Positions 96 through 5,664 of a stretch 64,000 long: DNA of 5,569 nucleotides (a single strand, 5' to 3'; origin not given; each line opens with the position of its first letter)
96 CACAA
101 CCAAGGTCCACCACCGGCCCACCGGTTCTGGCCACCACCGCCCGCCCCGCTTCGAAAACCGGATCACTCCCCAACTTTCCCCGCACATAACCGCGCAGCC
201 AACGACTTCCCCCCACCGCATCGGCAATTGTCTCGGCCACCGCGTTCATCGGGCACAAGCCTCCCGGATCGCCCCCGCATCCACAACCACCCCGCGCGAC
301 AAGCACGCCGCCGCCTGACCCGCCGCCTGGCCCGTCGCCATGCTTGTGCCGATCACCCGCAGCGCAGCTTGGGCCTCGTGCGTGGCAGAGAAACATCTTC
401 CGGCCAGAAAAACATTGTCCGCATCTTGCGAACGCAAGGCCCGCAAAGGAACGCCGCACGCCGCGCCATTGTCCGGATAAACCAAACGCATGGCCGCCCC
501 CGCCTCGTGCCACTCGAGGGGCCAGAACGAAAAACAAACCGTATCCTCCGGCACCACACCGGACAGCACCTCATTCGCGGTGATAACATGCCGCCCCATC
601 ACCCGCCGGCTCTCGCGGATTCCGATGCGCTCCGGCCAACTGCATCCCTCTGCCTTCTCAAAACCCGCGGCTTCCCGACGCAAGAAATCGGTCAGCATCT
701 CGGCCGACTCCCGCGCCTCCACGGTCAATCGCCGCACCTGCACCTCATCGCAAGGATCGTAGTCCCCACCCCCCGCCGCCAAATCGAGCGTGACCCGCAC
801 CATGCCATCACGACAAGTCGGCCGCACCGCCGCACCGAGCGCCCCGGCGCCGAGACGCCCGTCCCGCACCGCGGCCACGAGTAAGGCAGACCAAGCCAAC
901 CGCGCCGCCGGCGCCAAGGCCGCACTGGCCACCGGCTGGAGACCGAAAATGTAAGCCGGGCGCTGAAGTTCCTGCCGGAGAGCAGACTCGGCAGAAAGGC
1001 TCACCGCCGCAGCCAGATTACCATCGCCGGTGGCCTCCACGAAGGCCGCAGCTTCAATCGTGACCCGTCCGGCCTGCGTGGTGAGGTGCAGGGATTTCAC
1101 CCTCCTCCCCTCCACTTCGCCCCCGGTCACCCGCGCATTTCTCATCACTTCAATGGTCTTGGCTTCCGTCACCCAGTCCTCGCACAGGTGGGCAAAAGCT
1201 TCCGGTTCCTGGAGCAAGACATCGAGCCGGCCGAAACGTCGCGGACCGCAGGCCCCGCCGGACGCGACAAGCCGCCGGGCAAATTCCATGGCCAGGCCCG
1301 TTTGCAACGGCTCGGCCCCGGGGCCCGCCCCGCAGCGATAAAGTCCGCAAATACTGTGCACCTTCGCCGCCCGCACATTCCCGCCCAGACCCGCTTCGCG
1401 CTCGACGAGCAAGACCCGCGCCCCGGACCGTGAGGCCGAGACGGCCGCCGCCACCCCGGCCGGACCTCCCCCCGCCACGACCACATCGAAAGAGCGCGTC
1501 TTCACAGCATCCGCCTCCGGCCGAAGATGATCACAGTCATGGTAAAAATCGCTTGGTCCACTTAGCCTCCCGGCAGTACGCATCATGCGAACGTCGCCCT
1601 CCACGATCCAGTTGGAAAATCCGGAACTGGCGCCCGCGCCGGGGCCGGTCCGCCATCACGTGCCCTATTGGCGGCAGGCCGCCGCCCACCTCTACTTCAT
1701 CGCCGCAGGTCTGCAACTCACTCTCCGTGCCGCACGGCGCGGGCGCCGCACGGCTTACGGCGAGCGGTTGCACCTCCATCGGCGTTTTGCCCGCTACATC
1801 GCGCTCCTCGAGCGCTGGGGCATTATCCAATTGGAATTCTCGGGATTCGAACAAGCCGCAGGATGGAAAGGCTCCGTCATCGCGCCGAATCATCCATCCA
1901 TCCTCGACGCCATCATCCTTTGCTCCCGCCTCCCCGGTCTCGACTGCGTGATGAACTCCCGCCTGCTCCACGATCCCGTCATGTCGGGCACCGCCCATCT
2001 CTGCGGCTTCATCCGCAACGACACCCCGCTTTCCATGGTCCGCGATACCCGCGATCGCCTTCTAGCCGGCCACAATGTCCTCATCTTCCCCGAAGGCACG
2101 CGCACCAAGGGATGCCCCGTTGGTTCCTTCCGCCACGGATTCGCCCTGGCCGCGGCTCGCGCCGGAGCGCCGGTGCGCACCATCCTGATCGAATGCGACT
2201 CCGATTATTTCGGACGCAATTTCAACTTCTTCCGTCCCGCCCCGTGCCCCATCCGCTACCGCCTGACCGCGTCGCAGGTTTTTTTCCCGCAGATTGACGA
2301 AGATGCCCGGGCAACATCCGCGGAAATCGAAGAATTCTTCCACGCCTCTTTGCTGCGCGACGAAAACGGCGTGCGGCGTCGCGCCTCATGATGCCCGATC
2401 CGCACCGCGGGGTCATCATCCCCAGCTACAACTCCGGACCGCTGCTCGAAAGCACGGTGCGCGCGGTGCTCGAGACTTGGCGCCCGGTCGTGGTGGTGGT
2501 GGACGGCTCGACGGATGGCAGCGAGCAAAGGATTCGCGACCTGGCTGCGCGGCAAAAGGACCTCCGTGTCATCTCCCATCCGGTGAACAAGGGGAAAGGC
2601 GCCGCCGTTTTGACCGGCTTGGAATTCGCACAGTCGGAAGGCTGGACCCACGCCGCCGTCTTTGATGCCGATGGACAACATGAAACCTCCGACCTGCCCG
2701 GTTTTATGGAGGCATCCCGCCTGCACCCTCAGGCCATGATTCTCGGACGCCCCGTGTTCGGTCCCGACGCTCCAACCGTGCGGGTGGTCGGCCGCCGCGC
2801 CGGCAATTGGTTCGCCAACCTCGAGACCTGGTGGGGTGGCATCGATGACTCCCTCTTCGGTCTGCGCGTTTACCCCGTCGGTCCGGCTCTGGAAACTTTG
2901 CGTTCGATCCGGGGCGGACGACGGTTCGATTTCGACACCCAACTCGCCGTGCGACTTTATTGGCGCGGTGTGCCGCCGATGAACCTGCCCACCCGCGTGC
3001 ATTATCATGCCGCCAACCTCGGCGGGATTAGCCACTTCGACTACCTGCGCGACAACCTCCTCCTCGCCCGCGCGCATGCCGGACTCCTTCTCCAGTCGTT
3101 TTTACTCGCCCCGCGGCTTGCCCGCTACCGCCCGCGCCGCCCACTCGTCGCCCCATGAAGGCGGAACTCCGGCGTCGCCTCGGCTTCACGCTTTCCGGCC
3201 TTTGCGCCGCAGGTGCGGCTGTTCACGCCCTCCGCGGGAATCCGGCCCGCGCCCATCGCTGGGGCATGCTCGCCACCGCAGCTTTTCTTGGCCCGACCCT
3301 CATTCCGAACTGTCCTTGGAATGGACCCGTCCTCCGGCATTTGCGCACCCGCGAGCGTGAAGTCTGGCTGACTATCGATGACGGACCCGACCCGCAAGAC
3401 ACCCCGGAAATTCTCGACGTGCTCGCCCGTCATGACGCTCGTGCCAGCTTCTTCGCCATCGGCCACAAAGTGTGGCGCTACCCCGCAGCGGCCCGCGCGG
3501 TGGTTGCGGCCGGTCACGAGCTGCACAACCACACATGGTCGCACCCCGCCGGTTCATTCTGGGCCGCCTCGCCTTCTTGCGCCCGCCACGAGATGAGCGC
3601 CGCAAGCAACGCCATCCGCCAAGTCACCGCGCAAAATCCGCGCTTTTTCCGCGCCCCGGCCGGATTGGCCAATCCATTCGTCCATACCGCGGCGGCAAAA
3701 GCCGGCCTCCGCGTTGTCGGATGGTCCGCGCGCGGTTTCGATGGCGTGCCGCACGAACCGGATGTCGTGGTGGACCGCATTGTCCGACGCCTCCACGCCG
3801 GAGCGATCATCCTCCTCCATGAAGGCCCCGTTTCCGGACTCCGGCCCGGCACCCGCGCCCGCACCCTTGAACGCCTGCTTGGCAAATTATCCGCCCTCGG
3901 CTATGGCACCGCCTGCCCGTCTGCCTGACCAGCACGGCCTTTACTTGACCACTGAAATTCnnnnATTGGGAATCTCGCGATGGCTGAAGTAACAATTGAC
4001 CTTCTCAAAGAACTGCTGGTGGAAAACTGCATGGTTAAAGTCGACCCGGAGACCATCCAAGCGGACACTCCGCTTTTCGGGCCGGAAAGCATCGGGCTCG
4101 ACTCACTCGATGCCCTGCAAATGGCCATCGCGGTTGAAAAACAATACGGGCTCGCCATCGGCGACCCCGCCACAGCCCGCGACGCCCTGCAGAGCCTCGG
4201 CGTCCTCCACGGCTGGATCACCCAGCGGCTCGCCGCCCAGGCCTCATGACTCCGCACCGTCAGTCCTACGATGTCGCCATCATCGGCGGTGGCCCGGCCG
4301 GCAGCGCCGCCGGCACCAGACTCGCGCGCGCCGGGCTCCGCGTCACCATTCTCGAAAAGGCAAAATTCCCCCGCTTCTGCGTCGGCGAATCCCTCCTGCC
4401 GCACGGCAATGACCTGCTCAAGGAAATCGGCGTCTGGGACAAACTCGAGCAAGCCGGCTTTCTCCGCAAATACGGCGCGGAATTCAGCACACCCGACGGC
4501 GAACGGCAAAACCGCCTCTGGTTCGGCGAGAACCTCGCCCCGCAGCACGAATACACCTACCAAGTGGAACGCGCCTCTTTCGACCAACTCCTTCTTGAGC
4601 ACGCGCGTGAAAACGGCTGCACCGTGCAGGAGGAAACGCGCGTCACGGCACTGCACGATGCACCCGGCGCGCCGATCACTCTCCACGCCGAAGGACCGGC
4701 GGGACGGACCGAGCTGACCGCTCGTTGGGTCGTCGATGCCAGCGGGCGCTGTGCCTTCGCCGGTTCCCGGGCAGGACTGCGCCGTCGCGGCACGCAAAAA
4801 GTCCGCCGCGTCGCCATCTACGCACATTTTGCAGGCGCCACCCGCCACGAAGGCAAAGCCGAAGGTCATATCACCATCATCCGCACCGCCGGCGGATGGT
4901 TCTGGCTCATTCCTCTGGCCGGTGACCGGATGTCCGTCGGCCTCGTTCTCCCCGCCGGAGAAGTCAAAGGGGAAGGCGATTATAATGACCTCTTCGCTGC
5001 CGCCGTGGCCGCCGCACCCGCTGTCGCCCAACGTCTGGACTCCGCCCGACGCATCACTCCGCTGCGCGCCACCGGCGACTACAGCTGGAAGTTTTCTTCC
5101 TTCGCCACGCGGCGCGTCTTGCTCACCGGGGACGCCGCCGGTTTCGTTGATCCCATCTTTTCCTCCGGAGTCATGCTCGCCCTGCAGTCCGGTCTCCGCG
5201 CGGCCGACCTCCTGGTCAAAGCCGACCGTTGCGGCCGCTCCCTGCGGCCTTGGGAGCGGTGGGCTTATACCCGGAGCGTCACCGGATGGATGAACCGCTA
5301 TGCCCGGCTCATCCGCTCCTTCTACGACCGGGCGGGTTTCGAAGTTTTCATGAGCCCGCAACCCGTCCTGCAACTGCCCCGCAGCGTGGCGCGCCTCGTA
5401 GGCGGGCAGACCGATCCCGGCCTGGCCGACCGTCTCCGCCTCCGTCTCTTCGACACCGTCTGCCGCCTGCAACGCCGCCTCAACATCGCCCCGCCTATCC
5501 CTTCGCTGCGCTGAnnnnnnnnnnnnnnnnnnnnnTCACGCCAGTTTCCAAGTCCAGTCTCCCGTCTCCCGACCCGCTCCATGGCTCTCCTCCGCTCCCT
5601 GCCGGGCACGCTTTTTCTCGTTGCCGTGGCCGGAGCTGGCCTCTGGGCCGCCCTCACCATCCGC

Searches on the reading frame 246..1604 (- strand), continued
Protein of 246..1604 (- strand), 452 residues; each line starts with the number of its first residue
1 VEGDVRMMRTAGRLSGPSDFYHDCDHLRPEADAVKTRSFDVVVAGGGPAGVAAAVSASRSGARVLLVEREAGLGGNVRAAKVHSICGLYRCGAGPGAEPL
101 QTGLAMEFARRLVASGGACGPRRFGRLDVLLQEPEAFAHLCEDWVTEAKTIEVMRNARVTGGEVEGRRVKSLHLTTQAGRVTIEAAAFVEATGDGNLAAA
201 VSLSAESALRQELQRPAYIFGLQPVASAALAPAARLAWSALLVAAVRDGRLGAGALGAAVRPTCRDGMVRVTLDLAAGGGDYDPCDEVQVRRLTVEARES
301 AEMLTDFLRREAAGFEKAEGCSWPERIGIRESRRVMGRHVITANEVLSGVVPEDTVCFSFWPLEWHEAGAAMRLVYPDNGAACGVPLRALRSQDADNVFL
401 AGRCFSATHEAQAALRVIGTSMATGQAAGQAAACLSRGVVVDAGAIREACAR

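Call 70: fold_search(model_id=the predicted structure, library=pdb)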
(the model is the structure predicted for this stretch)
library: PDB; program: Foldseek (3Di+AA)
matches with E <= 10: 1974; with E <= 0.001: 1412
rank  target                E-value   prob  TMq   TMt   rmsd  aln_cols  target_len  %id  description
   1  4k2x_B                7.2e-13  1.00  0.42  0.39   8.2       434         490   16  OxyS anhydrotetracycline hydroxylase from Streptomyces rimosus (released 2013-05-15)
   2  3oz2                  9.2e-13  1.00  0.44  0.49   8.7       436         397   15  Crystal structure of a geranylgeranyl bacteriochlorophyll reductase-like (Ta0516) from Thermoplasma acidophilum at 1.60  (released 2010-10-27)
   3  5vqb_A                3.0e-12  1.00  0.38  0.37   9.9       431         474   15  Crystal structure of rifampin monooxygenase from Streptomyces venezuelae, complex with FAD (released 2017-08-16)
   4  8urd_C                3.4e-12  1.00  0.38  0.42  10.5       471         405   10  Bacillus niacini flavin monooxygenase with bound (2,6)DHP (released 2024-09-18)
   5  9qm2                  5.1e-12  1.00  0.40  0.35  10.3       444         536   14  Crystal Structure of the flavoprotein monooxygenase RslO9 from Streptomyces bottropensis (released 2026-02-11)
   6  4k2x_A                5.4e-12  1.00  0.44  0.41   7.5       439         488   14  OxyS anhydrotetracycline hydroxylase from Streptomyces rimosus (released 2013-05-15)
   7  3axb                  6.1e-12  1.00  0.37  0.39  11.2       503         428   15  Structure of a dye-linked L-proline dehydrogenase from the aerobic hyperthermophilic archaeon, Aeropyrum pernix (released 2012-04-04)
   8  6ain_B                8.7e-12  1.00  0.43  0.49   7.4       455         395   12  Crystal structure of p-nitrophenol 4-monooxygenase PnpA from Pseudomonas putida DLL-E4 (released 2018-10-31)
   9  6ain_A                9.8e-12  1.00  0.40  0.46   9.1       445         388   12  Crystal structure of p-nitrophenol 4-monooxygenase PnpA from Pseudomonas putida DLL-E4 (released 2018-10-31)
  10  6aio_B                9.8e-12  1.00  0.39  0.45  10.6       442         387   15  Crystal structure of p-nitrophenol 4-monooxygenase PnpA from Pseudomonas putida DLL-E4 (released 2018-10-31)
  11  3cir_A                9.8e-12  1.00  0.40  0.34  12.3       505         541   12  E. coli Quinol fumarate reductase FrdA T234A mutation (released 2008-04-01)
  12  4x4j_A                1.0e-11  1.00  0.43  0.41   6.9       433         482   16  Structural and Functional Studies of BexE: Insights into Oxidation During BE-7585A Biosynthesis (released 2015-12-02)
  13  1d4c_A                2.1e-11  1.00  0.41  0.34  12.9       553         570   15  CRYSTAL STRUCTURE OF THE UNCOMPLEXED FORM OF THE FLAVOCYTOCHROME C FUMARATE REDUCTASE OF SHEWANELLA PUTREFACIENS STRAI (released 1999-12-01)
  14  6aio_A                2.5e-11  1.00  0.41  0.47   8.5       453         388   13  Crystal structure of p-nitrophenol 4-monooxygenase PnpA from Pseudomonas putida DLL-E4 (released 2018-10-31)
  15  6sw1                  2.7e-11  1.00  0.43  0.52   8.3       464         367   14  Crystal Structure of P. aeruginosa PqsL: R41Y, I43R, G45R, C105G mutant (released 2020-06-03)
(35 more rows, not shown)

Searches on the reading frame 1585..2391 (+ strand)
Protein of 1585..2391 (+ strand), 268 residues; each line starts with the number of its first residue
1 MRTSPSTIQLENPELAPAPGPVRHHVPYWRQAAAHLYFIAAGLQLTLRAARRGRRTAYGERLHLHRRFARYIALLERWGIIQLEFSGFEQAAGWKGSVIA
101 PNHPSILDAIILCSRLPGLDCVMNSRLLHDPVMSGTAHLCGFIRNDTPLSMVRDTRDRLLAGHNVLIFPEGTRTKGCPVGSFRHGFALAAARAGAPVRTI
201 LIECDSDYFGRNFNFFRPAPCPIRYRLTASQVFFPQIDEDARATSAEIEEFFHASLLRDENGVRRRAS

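Call 8: search_protein_families(library=pfam, proteins=[window:1585-2391:+], max_evalue=0.001)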
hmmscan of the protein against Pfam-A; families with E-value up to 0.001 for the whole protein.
window:1585-2391:+ (268 aa): 1 family
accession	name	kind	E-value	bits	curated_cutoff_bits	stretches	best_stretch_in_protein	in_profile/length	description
PF01553.26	Acyltransferase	-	7.1e-13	49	23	1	85-202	4-131/132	Acyltransferase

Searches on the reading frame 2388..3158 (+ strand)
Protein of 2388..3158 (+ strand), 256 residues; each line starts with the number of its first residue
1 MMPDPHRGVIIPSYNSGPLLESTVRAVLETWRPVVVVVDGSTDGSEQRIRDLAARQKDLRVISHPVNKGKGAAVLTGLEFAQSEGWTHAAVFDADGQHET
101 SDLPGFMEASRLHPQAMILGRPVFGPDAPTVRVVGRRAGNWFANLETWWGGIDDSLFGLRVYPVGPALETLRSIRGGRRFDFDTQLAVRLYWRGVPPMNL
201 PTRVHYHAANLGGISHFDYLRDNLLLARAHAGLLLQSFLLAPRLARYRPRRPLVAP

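Call 8: search_protein_families(library=pfam, proteins=[window:2388-3158:+], max_evalue=0.001)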
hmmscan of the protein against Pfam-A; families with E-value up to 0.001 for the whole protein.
window:2388-3158:+ (256 aa): 2 families
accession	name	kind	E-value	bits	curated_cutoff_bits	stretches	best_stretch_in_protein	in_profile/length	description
PF00535.33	Glycos_transf_2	-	1.5e-21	77.5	23.3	1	9-137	2-130/168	Glycosyl transferase family 2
PF13641.12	Glyco_tranf_2_3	-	2.8e-05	24.7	27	1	8-95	4-96/230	Glycosyltransferase like family 2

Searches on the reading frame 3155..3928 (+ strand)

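Call 8: search_protein_families(library=pfam, proteins=[window:3155-3928:+], max_evalue=0.001)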
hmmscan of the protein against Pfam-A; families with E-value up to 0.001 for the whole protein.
window:3155-3928:+ (257 aa): 1 family
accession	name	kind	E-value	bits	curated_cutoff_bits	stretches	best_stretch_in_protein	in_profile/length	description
PF01522.26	Polysacc_deac_1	-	6.5e-32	110.5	23.1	1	64-188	3-124/124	Polysaccharide deacetylase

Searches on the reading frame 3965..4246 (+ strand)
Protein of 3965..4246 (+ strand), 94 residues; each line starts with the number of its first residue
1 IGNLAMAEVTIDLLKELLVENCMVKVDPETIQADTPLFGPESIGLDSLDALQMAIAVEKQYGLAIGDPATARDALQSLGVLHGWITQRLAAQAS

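Call 48: search_protein_families(library=ncbifam, proteins=[window:3965-4246:+], max_evalue=0.0001)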
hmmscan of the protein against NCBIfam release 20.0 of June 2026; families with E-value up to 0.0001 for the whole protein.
window:3965-4246:+ (94 aa): 3 families
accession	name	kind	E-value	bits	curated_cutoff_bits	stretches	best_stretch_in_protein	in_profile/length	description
NF006617.0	PRK09184.1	subfamily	2.4e-12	46.7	70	1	14-86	18-91/96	phosphopantetheine-binding protein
NF058660.1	cispen_ACP_AmcB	equivalog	2e-07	31.1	80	1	13-87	5-77/80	cispentacin biosynthesis acyl carrier protein AmcB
NF005480.0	PRK07081.1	equivalog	3.7e-07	30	72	1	14-91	5-79/83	acyl carrier protein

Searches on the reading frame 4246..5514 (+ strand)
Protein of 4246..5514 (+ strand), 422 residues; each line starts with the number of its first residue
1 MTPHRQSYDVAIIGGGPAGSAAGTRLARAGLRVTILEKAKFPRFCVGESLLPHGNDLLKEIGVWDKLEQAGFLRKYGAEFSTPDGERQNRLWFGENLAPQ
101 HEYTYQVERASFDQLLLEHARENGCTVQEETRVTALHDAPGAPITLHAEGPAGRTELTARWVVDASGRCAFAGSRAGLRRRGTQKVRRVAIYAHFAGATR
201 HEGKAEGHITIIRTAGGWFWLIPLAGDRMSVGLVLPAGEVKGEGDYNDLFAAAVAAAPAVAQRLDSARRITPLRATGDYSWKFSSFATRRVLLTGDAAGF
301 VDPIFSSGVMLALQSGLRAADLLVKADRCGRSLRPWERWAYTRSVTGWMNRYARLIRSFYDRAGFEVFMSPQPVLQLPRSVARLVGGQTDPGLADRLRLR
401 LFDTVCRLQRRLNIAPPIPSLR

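Call 8: search_protein_families(library=pfam, proteins=[window:4246-5514:+], max_evalue=0.001)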
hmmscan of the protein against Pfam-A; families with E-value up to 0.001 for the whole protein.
window:4246-5514:+ (422 aa): 13 families
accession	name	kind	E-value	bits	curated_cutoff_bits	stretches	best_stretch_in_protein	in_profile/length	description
PF04820.20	Trp_halogenase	-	8.8e-28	97.8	21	2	98-360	146-386/458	Tryptophan halogenase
PF01494.25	FAD_binding_3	-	2.6e-27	96.4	22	1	8-320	2-315/349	FAD binding domain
PF01266.30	DAO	-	7.1e-11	42.7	27.9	2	9-41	1-33/353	FAD dependent oxidoreductase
PF12831.13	FAD_oxidored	-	8.4e-10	38.9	27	1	9-172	1-150/416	FAD dependent oxidoreductase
PF00890.30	FAD_binding_2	-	5.9e-08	32.7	20.4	1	9-40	1-32/414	FAD binding domain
PF07992.20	Pyr_redox_2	-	3.2e-07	30.5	26.1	1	8-51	1-41/291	Pyridine nucleotide-disulphide oxidoreductase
PF13450.12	NAD_binding_8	-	4.9e-07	30.4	21.9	1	12-41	1-30/68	NAD(P)-binding Rossmann-like domain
PF05834.18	Lycopene_cycl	-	9.2e-07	28.7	23.4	1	9-184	1-153/380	Lycopene cyclase protein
PF03486.20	HI0933_like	-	4.5e-05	23.5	50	1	9-40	2-33/244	HI0933-like protein Rossmann domain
PF00070.33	Pyr_redox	-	0.00019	22.3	22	0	10-40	2-32/82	Pyridine nucleotide-disulphide oxidoreductase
PF13738.12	Pyr_redox_3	-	0.00039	20.2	30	1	12-40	2-31/305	Pyridine nucleotide-disulphide oxidoreductase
PF01134.28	GIDA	-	0.00048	19.7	22.1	0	9-36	1-28/391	Glucose inhibited division protein A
PF01946.23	Thi4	-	0.00076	19.2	26.2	0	8-38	18-49/235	Thi4 family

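Call 48: search_protein_families(library=ncbifam, proteins=[window:4246-5514:+], max_evalue=0.0001)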
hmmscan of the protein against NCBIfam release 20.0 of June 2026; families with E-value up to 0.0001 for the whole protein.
window:4246-5514:+ (422 aa): 61 families (the best 25 are shown)
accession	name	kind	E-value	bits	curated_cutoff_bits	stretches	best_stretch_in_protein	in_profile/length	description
NF033113.0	halo_ClmS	equivalog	1.2e-59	202.4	900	1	9-365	4-362/570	chloramphenicol-biosynthetic FADH2-dependent halogenase CmlS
NF049967.1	QhpG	equivalog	2.5e-44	151.9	240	1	10-361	1-323/423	flavin-dependent monooxygenase QhpG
TIGR02032.1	GG-red-SF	subfamily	3.2e-41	142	158.8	1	8-322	1-296/297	geranylgeranyl reductase family protein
NF038171.1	maturase_LodB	equivalog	1.4e-32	113.2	400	1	9-362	1-347/361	lysine-epsilon-oxidase maturase LodB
NF038174.1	maturase_GoxB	equivalog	3.7e-25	88.7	400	1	9-331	2-318/358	glycine oxidase maturase GoxB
NF004833.1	PRK06185.1-1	subfamily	9.3e-23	80.6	488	1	9-331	4-323/403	FAD-dependent oxidoreductase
NF004834.1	PRK06185.1-3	subfamily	1.1e-21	77.1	500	1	4-326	4-322/420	FAD-dependent oxidoreductase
TIGR01988.1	Ubi-OHases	subfamily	3e-17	62.5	224.65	1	9-344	1-339/387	ubiquinone biosynthesis hydroxylase, UbiH/UbiF/VisC/COQ6 family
NF005691.0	PRK07494.1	equivalog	4.6e-17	61.7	459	1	4-323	5-315/404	UbiH/UbiF family hydroxylase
NF004835.0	PRK06185.1-4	equivalog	7e-17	61.3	601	1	5-328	8-327/411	FAD-dependent oxidoreductase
NF005788.0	PRK07608.1-3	equivalog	1.8e-16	59.9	478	1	7-329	2-319/388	UbiH/UbiF family hydroxylase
NF005313.0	PRK06847.1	subfamily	2.8e-16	59.5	372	1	9-139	6-136/375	hypothetical protein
NF045655.1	MkRedMenJ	equivalog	1.2e-15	57.3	700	1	7-329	4-321/406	menaquinone reductase MenJ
TIGR02023.1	BchP-ChlP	subfamily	1.4e-15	57.2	343.3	1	8-167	1-152/388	geranylgeranyl diphosphate reductase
NF006593.0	PRK09126.1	equivalog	2.8e-15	56.1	420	1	6-331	3-323/393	5-demethoxyubiquinol-8 5-hydroxylase UbiM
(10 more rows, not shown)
